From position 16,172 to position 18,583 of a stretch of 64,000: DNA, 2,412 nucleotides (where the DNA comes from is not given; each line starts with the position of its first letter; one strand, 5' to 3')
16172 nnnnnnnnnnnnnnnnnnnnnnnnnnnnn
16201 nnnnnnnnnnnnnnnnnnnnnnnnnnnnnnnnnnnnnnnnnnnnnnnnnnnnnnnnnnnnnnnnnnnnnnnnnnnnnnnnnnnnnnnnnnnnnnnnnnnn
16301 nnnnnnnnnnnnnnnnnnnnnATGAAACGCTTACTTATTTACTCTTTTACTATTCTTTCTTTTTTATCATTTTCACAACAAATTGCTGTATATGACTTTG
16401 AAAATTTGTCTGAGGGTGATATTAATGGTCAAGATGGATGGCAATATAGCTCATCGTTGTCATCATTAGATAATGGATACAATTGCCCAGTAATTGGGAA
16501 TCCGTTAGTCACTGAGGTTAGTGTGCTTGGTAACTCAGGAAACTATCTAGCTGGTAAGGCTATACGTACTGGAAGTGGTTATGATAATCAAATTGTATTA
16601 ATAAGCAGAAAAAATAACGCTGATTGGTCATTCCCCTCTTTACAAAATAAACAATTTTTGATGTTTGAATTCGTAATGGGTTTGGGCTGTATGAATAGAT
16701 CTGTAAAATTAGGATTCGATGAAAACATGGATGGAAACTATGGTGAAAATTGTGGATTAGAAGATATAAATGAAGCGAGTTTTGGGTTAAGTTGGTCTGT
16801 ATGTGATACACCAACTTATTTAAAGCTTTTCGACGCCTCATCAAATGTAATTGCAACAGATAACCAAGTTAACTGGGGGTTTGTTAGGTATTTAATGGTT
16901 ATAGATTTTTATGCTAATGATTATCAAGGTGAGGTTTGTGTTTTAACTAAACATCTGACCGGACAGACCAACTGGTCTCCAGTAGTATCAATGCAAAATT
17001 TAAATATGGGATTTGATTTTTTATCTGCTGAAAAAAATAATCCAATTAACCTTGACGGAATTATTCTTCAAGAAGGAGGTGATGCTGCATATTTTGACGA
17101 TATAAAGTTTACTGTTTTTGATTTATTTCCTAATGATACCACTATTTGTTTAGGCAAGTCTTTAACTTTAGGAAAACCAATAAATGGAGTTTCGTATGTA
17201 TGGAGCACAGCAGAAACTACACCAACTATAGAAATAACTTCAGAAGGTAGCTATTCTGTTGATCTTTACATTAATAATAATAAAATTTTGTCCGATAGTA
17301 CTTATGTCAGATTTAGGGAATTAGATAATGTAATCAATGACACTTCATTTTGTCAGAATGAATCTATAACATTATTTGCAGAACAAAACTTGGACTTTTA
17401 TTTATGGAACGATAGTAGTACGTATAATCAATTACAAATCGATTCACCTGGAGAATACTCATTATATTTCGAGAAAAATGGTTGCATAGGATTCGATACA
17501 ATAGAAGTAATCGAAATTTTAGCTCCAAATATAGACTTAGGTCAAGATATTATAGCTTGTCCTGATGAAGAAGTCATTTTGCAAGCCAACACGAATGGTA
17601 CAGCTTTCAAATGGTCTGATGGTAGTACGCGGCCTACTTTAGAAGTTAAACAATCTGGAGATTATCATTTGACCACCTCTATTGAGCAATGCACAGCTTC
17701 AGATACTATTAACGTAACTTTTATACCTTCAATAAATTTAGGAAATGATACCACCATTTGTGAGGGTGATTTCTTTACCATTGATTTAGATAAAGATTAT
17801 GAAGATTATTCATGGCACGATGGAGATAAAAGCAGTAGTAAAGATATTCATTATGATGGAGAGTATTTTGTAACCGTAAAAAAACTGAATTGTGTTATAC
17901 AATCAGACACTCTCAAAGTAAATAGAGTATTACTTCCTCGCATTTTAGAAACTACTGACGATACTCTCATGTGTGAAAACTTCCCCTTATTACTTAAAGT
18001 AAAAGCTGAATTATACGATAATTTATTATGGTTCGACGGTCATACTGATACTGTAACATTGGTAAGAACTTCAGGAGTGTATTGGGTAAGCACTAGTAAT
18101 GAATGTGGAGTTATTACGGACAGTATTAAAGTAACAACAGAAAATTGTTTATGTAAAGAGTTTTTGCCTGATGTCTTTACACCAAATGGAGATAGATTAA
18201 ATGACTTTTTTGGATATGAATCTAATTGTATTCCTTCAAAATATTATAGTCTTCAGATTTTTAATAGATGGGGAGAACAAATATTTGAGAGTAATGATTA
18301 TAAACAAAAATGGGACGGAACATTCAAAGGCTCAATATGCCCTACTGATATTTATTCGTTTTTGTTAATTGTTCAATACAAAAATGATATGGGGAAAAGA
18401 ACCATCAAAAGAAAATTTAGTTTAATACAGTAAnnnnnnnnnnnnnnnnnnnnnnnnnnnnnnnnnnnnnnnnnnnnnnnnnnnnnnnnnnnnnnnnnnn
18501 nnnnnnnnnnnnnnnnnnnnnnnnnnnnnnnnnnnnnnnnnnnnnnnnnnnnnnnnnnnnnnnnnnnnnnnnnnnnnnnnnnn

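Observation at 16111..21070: A ~2.48-kb tandem duplication whose junctions cut a riboswitch and a signal peptide, leaving two scars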

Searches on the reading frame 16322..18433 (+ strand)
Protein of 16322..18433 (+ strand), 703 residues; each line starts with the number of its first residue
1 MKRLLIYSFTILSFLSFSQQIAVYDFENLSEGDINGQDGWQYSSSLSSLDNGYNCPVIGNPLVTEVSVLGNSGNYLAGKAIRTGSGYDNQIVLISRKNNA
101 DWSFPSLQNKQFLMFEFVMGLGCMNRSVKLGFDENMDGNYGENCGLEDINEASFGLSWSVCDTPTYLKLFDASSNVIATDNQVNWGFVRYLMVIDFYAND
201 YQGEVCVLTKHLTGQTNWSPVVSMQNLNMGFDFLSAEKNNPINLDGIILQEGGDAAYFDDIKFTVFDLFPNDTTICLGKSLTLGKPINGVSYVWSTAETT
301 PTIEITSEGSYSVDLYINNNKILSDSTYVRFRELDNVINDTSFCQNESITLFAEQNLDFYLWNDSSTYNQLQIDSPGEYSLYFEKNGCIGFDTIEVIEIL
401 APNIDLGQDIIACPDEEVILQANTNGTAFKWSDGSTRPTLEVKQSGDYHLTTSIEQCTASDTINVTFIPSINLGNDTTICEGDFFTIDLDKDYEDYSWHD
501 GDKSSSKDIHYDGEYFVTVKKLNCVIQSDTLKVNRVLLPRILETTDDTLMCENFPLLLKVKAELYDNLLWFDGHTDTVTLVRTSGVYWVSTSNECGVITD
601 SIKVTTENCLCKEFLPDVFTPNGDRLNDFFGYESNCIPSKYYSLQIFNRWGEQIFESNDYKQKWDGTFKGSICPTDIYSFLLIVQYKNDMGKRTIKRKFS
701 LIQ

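Call 8: search_protein_families(library=pfam, proteins=[window:16322-18433:+], max_evalue=0.01)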
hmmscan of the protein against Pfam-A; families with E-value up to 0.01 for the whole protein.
window:16322-18433:+ (703 aa): 1 family
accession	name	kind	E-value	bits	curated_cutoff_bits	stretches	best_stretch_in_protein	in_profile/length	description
PF13585.12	CHU_C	-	5.5e-15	55.7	27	1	615-684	3-72/86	CHU_C Type IX secretion signal domain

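Call 9: search_protein_families(library=ncbifam, proteins=[window:16322-18433:+], max_evalue=0.01)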
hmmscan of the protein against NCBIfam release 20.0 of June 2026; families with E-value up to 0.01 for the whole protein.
window:16322-18433:+ (703 aa): 1 family
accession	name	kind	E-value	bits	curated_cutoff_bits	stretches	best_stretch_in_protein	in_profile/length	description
TIGR04131.1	Bac_Flav_CTERM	domain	8.2e-14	51.5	35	1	616-702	4-84/85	T9SS type B sorting domain-containing protein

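Call 10: find_encoding_contigs(protein=window:16322-18433:+, flank=10000, max_places=6)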
Protein window:16322-18433:+ (703 aa): no gene with exactly this product is on record in the collection.

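Call 25: find_homologous_proteins(query=window:16322-18433:+, max_evalue=1e-20)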
Query window:16322-18433:+ (703 aa): 1065 proteins with E <= 1e-20 among 8000 candidates; the best 120 are listed.
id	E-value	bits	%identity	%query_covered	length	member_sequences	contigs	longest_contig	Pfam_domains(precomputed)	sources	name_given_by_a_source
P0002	0.0e+0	1628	100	100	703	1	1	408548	PF13585.13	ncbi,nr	ncbi:MAG: gliding motility-associated C-terminal domain-containing protein [Flavobacteriales bacteri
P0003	0.0e+0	1127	68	100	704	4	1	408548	PF13585.13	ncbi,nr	ncbi:MAG: gliding motility-associated C-terminal domain-containing protein [Flavobacteriales bacteri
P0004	6.3e-290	982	60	97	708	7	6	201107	PF13585.13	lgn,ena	-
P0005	9.7e-253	859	52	100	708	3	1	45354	PF13585.13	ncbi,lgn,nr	ncbi:MAG: gliding motility-associated C-terminal domain-containing protein [Flavobacteriales bacteri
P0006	1.3e-252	859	53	100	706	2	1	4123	PF13585.13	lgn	-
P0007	6.3e-242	823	51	100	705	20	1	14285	PF13585.13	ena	-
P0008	2.7e-183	630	45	90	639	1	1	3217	PF13585.13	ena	-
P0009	6.8e-170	585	56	65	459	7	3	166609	PF13585.13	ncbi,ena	-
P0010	8.6e-170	585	31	61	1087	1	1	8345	PF13585.13,PF25942.1,PF20888.3,PF19081.7,PF18911.7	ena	-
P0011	2.7e-169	583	34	48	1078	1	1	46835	PF25692.2,PF07523.19,PF18962.8,PF08308.18,PF08329.17,PF19081.7,PF04862.19,PF18911.7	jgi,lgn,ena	-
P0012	2.5e-150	521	40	66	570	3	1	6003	PF13585.13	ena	-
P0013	1.6e-149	518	28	61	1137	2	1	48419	PF13585.13,PF19081.7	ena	-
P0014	7.6e-147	509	55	57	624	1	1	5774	PF13585.13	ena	-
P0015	2.3e-138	481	31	59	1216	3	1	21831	PF07679.23,PF13585.13,PF18962.8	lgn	-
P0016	7.9e-137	476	32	58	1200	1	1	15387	PF13585.13,PF20888.3,PF19081.7,PF18911.7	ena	-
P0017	2.2e-125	438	34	62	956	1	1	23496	PF23623.2,PF00801.27,PF13585.13,PF25942.1,PF26586.1,PF13954.12,PF11237.14,PF22078.2,PF18911.7,PF18573.8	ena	-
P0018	4.2e-123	431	30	58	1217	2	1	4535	PF13585.13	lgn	-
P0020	6.9e-122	427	32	45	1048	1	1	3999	PF13585.13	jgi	-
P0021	1.0e-120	423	30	60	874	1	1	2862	PF13585.13,PF19081.7,PF22078.2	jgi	jgi:gliding motility-associated-like protein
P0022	1.2e-118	416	32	59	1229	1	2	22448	PF13585.13,PF18224.7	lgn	-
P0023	2.1e-118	415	31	59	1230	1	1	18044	PF13585.13,PF18224.7,PF18962.8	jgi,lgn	-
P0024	9.2e-118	413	31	59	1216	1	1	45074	PF13585.13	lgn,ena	-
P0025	3.0e-116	408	33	61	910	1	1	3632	PF13585.13,PF19081.7,PF22078.2,PF18911.7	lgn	-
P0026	3.4e-115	404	31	66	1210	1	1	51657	PF18981.7,PF13585.13,PF08329.17,PF19081.7,PF22078.2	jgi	-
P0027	4.0e-115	404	31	56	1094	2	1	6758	PF13585.13,PF24542.2,PF24339.3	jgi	-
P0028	6.2e-115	404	31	62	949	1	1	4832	PF07679.23,PF13585.13,PF19081.7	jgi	jgi:gliding motility-associated-like protein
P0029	6.2e-115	404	34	59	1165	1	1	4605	PF13585.13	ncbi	-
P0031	8.5e-113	397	34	62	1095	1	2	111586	PF13585.13,PF13385.14,PF19081.7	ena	-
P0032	2.4e-110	388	32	63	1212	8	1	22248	PF00801.27,PF13585.13,PF19081.7,PF18911.7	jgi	-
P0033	3.9e-109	384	33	61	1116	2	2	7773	PF13585.13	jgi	-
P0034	2.9e-108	382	34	62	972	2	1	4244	PF13585.13,PF19081.7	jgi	jgi:gliding motility-associated-like protein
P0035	7.5e-108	380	33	61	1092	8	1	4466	PF13585.13,PF19081.7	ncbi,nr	ncbi:MAG TPA: gliding motility-associated C-terminal domain-containing protein, partial [Chitinophag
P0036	1.1e-106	376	31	56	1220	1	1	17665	PF00801.27,PF13585.13,PF18911.7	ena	-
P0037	6.0e-106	374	31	59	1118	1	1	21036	PF13585.13,PF19081.7,PF18911.7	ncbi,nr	ncbi:gliding motility-associated C-terminal domain-containing protein [Candidatus Amoebophilus asiat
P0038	1.4e-105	373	30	58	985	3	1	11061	PF00229.25,PF13585.13,PF19081.7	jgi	jgi:gliding motility-associated-like protein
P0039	2.0e-103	365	30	59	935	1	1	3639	PF13585.13,PF19081.7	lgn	-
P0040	7.9e-103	364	33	61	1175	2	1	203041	PF13585.13,PF19081.7,PF18911.7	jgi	jgi:gliding motility-associated-like protein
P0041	8.9e-103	363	33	53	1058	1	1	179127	PF00801.27,PF13585.13,PF19081.7,PF18911.7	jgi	jgi:gliding motility-associated-like protein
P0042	3.1e-102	362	31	66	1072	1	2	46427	PF13585.13,PF19081.7,PF22078.2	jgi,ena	-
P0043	4.7e-102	361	34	61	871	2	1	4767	PF00801.27,PF13585.13,PF25942.1,PF18911.7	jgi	-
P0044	8.9e-101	357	29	61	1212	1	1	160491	PF13585.13,PF19081.7,PF18911.7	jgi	-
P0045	1.8e-100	356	32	47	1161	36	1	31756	PF13585.13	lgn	-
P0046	6.1e-100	354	36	59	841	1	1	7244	PF13585.13,PF25942.1,PF07523.19,PF22078.2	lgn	-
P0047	1.1e-99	353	31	62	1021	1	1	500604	PF13585.13,PF26689.1,PF18483.9,PF00139.27,PF06832.19,PF18911.7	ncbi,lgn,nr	ncbi:MAG: gliding motility-associated C-terminal domain-containing protein [Bacteroidia bacterium]|n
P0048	4.6e-99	351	30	62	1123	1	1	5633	PF13585.13,PF19081.7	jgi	jgi:gliding motility-associated-like protein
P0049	4.8e-98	348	30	60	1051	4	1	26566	PF13585.13,PF19081.7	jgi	-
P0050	1.5e-97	346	33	59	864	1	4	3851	PF00801.27,PF03856.19,PF13585.13,PF19081.7,PF18911.7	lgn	-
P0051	5.2e-97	344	30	61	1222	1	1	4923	PF00801.27,PF13585.13,PF18911.7,PF00630.26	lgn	-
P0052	5.7e-95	338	31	60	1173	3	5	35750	PF00801.27,PF13585.13,PF18224.7,PF19081.7,PF18911.7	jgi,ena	-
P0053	2.0e-94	336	30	59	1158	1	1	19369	PF13585.13,PF19081.7,PF18911.7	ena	-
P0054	3.3e-94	335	29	53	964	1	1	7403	PF13585.13,PF18962.8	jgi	-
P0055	4.0e-94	335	33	59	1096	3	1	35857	PF13585.13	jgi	-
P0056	8.6e-94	334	32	62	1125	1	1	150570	PF13585.13,PF17517.8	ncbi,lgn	-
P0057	2.2e-93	332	31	65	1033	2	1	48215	PF13585.13,PF13385.14,PF19081.7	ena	-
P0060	2.1e-92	329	29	60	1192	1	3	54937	PF26766.1,PF13585.13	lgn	-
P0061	4.9e-92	328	32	60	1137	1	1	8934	PF13585.13,PF21959.3,PF19081.7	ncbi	-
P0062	6.3e-92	328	31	55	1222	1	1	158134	PF22352.3,PF13585.13,PF06832.19,PF04862.19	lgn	-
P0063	6.5e-91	324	29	59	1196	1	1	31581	PF26766.1,PF13585.13,PF18911.7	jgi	jgi:gliding motility-associated-like protein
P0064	1.0e-90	323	31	61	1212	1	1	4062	PF13585.13,PF19081.7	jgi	jgi:gliding motility-associated-like protein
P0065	2.0e-90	323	31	50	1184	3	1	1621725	PF26766.1,PF13585.13,PF03160.21,PF19081.7,PF18911.7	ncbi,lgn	-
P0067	2.8e-90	322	36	62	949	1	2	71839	PF13585.13,PF22078.2,PF18911.7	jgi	jgi:gliding motility-associated-like protein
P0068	3.0e-90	322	32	60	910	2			PF13585.13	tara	tara:strand:- start:15598 stop:18330 length:2733 start_codon:yes stop_codon:yes gene_type:complete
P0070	5.0e-90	321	30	61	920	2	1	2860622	PF13585.13,PF19081.7,PF18911.7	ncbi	ncbi:MAG: gliding motility-associated C-terminal domain-containing protein [Bacteroidia bacterium]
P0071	5.8e-90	321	29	61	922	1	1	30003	PF13585.13,PF19081.7,PF18911.7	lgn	-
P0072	6.5e-90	321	34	47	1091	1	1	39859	PF26766.1,PF00801.27,PF13585.13,PF19081.7,PF18911.7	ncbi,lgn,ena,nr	ncbi:MAG TPA: choice-of-anchor L domain-containing protein [Bacteroidia bacterium]|nr:choice-of-anch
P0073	1.5e-89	320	32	59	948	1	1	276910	PF13585.13,PF19081.7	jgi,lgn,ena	-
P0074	5.5e-89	318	29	61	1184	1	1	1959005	PF26766.1,PF13585.13,PF03160.21,PF19081.7,PF18911.7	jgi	jgi:gliding motility-associated-like protein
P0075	7.7e-89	317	32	61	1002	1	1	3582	PF13585.13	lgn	-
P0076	8.1e-89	317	30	65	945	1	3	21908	PF13585.13,PF19081.7,PF18911.7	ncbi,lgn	-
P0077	9.0e-89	317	30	61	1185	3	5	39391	PF13585.13,PF26628.1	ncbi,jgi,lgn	ncbi:MAG: gliding motility-associated-like protein [Salibacteraceae bacterium]|jgi:gliding motility-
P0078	1.7e-88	316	31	61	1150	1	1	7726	PF13585.13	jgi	jgi:gliding motility-associated-like protein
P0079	3.3e-88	315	36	60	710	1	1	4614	PF13585.13,PF19081.7,PF04862.19,PF18911.7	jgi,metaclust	metaclust:\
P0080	3.4e-88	315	31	59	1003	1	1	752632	PF13585.13,PF19081.7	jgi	jgi:gliding motility-associated-like protein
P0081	1.4e-87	313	28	62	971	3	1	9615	PF04572.18,PF13585.13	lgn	-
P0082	2.3e-87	312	30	59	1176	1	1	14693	PF26766.1,PF13585.13,PF03160.21,PF19081.7,PF18911.7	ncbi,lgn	-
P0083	2.8e-87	312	29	61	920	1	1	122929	PF13585.13,PF19081.7,PF18911.7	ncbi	ncbi:MAG: gliding motility-associated C-terminal domain-containing protein [Bacteroidia bacterium]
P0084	3.3e-87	312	29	63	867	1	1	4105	PF13585.13,PF19081.7,PF18911.7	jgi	jgi:gliding motility-associated-like protein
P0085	1.4e-86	310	32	63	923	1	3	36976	PF13585.13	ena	-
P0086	2.2e-86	309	30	62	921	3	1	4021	PF13585.13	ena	-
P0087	2.4e-86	309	27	61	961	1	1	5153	PF19406.6,PF00801.27,PF13585.13,PF07523.19,PF13927.13,PF18947.6,PF19076.7,PF24312.2,PF06832.19,PF04862.19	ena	-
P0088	4.6e-86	308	29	59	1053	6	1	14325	PF07679.23,PF13585.13,PF00932.26,PF18911.7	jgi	-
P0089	6.5e-86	308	28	58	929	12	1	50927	PF25902.2,PF16412.12,PF13585.13,PF23571.2,PF18911.7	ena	-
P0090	6.8e-86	308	32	43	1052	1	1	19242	PF13585.13,PF19081.7,PF18911.7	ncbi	-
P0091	8.5e-86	307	30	62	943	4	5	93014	PF13585.13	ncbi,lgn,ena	-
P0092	1.6e-85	306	30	63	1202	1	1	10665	PF13585.13,PF19081.7,PF18911.7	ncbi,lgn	ncbi:MAG: gliding motility-associated C-terminal domain-containing protein [Chitinophagales bacteriu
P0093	2.3e-85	306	32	60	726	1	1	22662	PF13585.13,PF19081.7,PF18911.7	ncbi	-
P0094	4.3e-85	305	30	61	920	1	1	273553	PF13585.13,PF19081.7,PF18911.7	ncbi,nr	ncbi:MAG: gliding motility-associated C-terminal domain-containing protein [Bacteroidia bacterium]|n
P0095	4.5e-85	305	35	60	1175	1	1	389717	PF13585.13,PF17517.8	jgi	-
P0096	4.9e-85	305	29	59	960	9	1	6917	PF13585.13,PF18483.9,PF18224.7,PF00139.27,PF18911.7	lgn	-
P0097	5.5e-85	305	30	61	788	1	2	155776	PF13585.13,PF13385.14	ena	-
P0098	1.7e-84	303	32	65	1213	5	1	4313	PF00801.27,PF13585.13,PF24312.2,PF19081.7,PF18911.7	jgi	jgi:gliding motility-associated-like protein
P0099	1.8e-84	303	34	58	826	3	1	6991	PF13585.13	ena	-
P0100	2.3e-84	302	30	60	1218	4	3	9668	PF13585.13,PF19081.7,PF18911.7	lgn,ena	-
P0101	2.6e-84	302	27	68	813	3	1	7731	PF13585.13,PF19081.7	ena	-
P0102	2.6e-84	302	31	62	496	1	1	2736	PF13585.13,PF19081.7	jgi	jgi:gliding motility-associated-like protein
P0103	3.7e-84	302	31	56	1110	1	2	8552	PF13585.13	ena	-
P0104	4.0e-84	302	29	61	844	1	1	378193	PF13585.13,PF18911.7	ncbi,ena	-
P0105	5.2e-84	301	34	59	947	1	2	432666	PF13585.13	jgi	jgi:gliding motility-associated-like protein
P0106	6.9e-84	301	30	67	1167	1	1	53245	PF13585.13,PF17517.8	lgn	-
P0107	1.1e-83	300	30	60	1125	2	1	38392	PF13585.13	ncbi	-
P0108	1.3e-83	300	28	60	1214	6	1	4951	PF00801.27,PF13585.13,PF19081.7,PF18911.7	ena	-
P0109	1.9e-83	299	34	56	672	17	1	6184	PF13585.13,PF19081.7,PF18911.7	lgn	-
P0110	2.7e-83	299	31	64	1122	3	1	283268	PF13585.13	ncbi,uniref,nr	ncbi:T9SS type B sorting domain-containing protein [Limnovirga soli]|uniref:T9SS type B sorting doma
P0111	1.4e-82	297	29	59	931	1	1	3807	PF13585.13,PF19081.7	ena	-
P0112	2.3e-82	296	31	60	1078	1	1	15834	PF13585.13,PF19081.7,PF18911.7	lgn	-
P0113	3.4e-82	295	32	61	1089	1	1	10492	PF00801.27,PF13585.13,PF00116.27,PF19081.7,PF18911.7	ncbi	-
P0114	3.4e-82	295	34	61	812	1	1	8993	PF13585.13,PF19081.7,PF04862.19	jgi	jgi:gliding motility-associated-like protein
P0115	4.0e-82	295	31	62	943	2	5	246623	PF13585.13,PF13385.14,PF19081.7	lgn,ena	-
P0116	1.4e-81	293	31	61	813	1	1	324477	PF13585.13,PF19081.7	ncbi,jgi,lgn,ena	-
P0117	2.8e-81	292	30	63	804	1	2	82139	PF13585.13,PF25942.1,PF13954.12,PF20888.3,PF22078.2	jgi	jgi:gliding motility-associated-like protein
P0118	4.1e-81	292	29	59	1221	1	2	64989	PF22352.3,PF13585.13,PF06832.19,PF04862.19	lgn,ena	-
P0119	4.2e-81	292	32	61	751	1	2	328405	PF13585.13,PF18224.7,PF19081.7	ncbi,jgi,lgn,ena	-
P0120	4.8e-81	292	30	64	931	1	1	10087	PF13585.13,PF19081.7,PF18911.7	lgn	-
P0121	5.1e-81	291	29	54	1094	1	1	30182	PF13585.13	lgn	-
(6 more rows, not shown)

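Call 27: find_encoding_contigs(protein=P0004, flank=10000, max_places=4)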
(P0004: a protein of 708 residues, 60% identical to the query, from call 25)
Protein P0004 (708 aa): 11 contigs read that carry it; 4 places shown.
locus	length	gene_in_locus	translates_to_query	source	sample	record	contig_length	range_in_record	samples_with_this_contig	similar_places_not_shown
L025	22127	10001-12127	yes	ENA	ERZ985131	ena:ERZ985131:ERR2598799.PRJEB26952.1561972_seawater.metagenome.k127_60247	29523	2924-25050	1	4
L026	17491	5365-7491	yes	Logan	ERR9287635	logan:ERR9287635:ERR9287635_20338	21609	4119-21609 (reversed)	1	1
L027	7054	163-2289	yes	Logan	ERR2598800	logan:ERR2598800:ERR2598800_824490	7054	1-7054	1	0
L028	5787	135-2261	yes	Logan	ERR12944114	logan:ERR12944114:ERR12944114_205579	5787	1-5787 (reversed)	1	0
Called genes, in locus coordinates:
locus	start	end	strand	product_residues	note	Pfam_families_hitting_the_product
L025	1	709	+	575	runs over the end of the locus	PF23357:DUF7088, PF09822:ABC_transp_aux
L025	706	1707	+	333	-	PF14238:DUF4340 (faint)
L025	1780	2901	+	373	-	PF00712:DNA_pol3_beta, PF02767:DNA_pol3_beta_2, PF02768:DNA_pol3_beta_3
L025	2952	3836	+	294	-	PF13505:OMP_b-brl (faint)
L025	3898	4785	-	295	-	PF02265:S1-P1_nuclease (faint)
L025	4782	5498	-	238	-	PF04029:2-ph_phosp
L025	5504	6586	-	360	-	PF01571:GCV_T, PF08669:GCV_T_C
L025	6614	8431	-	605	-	PF00999:Na_H_Exchanger, PF02254:TrkA_N (weak)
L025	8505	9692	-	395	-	-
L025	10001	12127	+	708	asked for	PF13585:CHU_C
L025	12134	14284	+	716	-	PF02368:Big_2, PF18962:Por_Secre_tail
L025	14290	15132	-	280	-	PF00682:HMGL-like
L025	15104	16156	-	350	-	PF01180:DHO_dh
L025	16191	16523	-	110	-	PF12844:HTH_19, PF01381:HTH_3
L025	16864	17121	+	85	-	-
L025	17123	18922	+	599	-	PF02518:HATPase_c (weak), PF13589:HATPase_c_3, PF01119:DNA_mis_repair, PF08676:MutL_C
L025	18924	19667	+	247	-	PF01694:Rhomboid, PF08551:DUF1751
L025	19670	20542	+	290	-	PF01694:Rhomboid, PF20216:DUF6576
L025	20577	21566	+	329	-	PF28535:DUF8431, PF03372:Exo_endo_phos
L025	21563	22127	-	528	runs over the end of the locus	PF00496:SBP_bac_5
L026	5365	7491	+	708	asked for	PF13585:CHU_C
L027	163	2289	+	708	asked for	PF13585:CHU_C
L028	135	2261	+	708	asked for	PF13585:CHU_C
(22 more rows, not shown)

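Call 28: find_encoding_contigs(protein=P0005, flank=10000, max_places=3)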
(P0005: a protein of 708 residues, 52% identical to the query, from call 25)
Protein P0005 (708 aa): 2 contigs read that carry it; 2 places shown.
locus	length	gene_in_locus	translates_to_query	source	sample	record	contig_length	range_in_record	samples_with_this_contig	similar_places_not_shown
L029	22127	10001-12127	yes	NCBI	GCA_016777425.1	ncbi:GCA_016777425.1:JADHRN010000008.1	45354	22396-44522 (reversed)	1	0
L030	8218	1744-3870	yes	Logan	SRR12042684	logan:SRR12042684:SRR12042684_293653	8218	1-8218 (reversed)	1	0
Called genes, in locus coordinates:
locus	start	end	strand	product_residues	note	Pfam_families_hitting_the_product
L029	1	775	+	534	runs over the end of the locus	PF23357:DUF7088, PF09822:ABC_transp_aux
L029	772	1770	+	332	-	PF14238:DUF4340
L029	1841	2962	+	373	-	PF00712:DNA_pol3_beta, PF02767:DNA_pol3_beta_2, PF02768:DNA_pol3_beta_3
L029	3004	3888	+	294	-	PF13505:OMP_b-brl (faint)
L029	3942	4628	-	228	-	-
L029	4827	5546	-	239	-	PF04029:2-ph_phosp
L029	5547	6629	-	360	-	PF01571:GCV_T, PF08669:GCV_T_C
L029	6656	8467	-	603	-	PF00999:Na_H_Exchanger, PF02254:TrkA_N (weak)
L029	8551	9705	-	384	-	-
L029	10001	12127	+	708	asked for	PF13585:CHU_C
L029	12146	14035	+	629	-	PF02368:Big_2, PF18962:Por_Secre_tail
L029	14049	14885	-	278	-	PF00682:HMGL-like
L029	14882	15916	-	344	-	PF01180:DHO_dh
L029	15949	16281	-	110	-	PF12844:HTH_19, PF13560:HTH_31 (weak), PF01381:HTH_3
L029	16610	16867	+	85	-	-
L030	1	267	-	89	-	?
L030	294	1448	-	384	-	-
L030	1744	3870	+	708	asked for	PF13585:CHU_C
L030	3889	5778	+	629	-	PF02368:Big_2, PF18962:Por_Secre_tail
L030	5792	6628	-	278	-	PF00682:HMGL-like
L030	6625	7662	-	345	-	PF01180:DHO_dh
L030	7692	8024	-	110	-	PF12844:HTH_19, PF13560:HTH_31 (weak), PF01381:HTH_3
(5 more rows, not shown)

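Call 29: find_encoding_contigs(protein=P0007, flank=10000, max_places=3)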
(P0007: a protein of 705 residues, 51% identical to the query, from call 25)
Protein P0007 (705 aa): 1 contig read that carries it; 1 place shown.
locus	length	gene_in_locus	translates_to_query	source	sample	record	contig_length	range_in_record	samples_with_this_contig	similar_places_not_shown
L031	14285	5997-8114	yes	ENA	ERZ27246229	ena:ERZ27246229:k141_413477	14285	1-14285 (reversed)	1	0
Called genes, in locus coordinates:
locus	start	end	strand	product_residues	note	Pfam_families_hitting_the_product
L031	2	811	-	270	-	?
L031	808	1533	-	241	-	PF04029:2-ph_phosp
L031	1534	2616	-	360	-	PF01571:GCV_T, PF08669:GCV_T_C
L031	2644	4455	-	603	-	PF00999:Na_H_Exchanger, PF02254:TrkA_N (weak)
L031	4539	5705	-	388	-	-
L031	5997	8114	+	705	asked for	PF13585:CHU_C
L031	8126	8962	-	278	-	PF00682:HMGL-like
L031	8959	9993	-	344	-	PF01180:DHO_dh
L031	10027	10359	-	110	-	PF12844:HTH_19, PF13560:HTH_31 (weak), PF01381:HTH_3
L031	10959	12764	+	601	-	PF02518:HATPase_c, PF13589:HATPase_c_3, PF01119:DNA_mis_repair, PF08676:MutL_C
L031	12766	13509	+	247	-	PF01694:Rhomboid, PF08551:DUF1751 (weak)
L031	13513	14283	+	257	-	?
